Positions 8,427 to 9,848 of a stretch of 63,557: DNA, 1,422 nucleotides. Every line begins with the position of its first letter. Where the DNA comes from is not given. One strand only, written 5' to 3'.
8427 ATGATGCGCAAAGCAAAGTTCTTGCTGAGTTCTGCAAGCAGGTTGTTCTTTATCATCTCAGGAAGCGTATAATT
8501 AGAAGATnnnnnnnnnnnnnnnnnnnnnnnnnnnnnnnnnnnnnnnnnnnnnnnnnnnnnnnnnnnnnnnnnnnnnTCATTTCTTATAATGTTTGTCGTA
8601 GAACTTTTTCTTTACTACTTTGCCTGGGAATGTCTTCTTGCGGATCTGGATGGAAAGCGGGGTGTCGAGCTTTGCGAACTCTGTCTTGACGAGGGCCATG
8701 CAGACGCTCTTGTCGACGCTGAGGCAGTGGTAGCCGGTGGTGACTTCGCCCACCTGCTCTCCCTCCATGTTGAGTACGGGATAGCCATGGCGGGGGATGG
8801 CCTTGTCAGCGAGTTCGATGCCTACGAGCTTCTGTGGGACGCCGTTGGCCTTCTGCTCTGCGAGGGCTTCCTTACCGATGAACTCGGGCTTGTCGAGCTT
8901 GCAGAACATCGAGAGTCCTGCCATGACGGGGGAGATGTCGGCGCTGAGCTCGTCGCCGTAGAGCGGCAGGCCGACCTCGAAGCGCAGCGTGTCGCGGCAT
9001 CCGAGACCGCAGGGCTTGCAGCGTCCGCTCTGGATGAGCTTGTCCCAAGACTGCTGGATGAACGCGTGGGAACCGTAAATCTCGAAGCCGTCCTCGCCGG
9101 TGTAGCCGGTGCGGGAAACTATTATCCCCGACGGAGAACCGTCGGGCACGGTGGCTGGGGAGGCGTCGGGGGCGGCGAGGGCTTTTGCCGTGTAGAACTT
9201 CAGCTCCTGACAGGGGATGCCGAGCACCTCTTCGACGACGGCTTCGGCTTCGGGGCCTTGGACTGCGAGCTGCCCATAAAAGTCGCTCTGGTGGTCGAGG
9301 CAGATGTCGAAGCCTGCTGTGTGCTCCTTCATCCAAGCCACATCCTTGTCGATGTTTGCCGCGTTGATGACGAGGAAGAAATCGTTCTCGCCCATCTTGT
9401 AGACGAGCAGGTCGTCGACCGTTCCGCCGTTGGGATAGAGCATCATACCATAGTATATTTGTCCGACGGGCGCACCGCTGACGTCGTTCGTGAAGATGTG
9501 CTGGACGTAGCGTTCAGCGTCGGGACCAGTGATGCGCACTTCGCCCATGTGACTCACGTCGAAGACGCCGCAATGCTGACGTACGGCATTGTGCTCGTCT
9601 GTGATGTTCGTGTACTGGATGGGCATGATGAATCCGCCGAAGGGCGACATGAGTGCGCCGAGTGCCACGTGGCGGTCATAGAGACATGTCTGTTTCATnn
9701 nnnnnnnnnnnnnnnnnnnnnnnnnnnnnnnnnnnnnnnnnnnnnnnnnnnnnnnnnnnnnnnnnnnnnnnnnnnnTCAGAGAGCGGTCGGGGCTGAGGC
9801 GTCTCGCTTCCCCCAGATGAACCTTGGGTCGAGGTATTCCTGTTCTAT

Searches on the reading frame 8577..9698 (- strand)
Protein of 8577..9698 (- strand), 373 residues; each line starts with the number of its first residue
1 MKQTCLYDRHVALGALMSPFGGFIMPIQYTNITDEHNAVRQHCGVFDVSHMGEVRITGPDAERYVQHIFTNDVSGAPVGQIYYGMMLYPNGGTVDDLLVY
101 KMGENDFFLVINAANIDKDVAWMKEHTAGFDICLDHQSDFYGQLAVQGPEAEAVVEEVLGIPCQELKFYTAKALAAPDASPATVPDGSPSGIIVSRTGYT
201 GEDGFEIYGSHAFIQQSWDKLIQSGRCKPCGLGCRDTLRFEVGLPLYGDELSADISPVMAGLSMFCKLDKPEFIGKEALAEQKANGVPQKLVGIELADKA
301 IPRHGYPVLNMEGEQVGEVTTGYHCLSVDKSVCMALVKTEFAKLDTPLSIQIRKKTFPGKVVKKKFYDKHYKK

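Call 67: search_solved_structures(query=window:8580-9698:-, max_evalue=1e-20, show_alignments=1)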
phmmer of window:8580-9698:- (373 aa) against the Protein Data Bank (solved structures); distinct sequences matched with E-value up to 1e-20: 14.
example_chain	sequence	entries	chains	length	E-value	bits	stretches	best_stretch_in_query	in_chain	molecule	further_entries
1yx2_A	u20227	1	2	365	6.8e-103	347.7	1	1-368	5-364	Aminomethyltransferase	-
1woo_A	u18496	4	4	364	7.2e-78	265.3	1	1-368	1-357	Aminomethyltransferase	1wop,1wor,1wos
3a8i_A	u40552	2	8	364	1.9e-60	208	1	2-366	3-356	Aminomethyltransferase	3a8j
1vlo_A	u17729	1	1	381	2.4e-60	207.6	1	2-366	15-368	Aminomethyltransferase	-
1v5v_A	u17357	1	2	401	2.7e-60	207.5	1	2-369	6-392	aminomethyltransferase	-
3a8k_A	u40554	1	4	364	9.5e-60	205.7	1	2-366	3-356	Aminomethyltransferase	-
1wsr_A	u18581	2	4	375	3.2e-48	167.7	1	2-371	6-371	Aminomethyltransferase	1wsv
3gir_A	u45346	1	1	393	4.6e-44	154.1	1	2-371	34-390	Aminomethyltransferase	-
9q59_A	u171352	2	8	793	3.5e-43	151.2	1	2-368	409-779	trimethylamine N-oxide demethylase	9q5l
9q5a_A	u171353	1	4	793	3.5e-43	151.2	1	2-368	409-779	Trimethylamine N-oxide Demethylase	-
5l46_A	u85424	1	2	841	3.7e-35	124.7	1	32-364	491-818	Dimethylglycine dehydrogenase, mitochondrial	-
4pab_A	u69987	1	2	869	4.2e-34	121.3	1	32-364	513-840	Dimethylglycine dehydrogenase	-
4p9s_A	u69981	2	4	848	6e-34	120.8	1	32-364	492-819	Dimethylglycine dehydrogenase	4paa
3tfh_A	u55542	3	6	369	7.1e-31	110.6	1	20-363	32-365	GcvT-like Aminomethyltransferase protein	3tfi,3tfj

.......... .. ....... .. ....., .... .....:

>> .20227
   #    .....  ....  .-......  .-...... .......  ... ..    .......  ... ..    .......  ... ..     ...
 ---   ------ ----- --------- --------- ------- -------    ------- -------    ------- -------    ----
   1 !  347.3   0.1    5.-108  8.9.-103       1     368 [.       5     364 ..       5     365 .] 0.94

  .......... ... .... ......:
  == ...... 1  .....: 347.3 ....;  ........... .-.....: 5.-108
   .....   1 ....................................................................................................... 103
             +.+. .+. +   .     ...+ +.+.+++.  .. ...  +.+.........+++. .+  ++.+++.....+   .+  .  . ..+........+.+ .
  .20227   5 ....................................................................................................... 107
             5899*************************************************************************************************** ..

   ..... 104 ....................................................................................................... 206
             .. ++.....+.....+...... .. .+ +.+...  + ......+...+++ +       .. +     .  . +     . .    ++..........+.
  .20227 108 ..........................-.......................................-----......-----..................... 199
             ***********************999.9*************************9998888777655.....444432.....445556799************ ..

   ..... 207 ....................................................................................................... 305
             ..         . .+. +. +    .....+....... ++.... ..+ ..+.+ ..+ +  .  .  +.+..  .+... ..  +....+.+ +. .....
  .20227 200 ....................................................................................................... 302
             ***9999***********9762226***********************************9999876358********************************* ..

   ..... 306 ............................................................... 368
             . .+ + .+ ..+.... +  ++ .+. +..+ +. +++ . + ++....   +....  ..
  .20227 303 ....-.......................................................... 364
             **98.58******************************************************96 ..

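Call 81: search_protein_families(library=pfam, proteins=[window:8577-9698:-], max_evalue=0.001)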
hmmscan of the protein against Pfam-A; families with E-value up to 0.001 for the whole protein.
window:8577-9698:- (373 aa): 2 families
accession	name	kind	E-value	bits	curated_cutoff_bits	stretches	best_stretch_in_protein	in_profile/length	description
PF01571.26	GCV_T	-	9.3e-85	284.4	25.6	1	6-264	1-254/255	Aminomethyltransferase folate-binding domain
PF08669.17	GCV_T_C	-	1.4e-21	76.6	25.9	1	290-368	2-80/80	Glycine cleavage T-protein C-terminal barrel domain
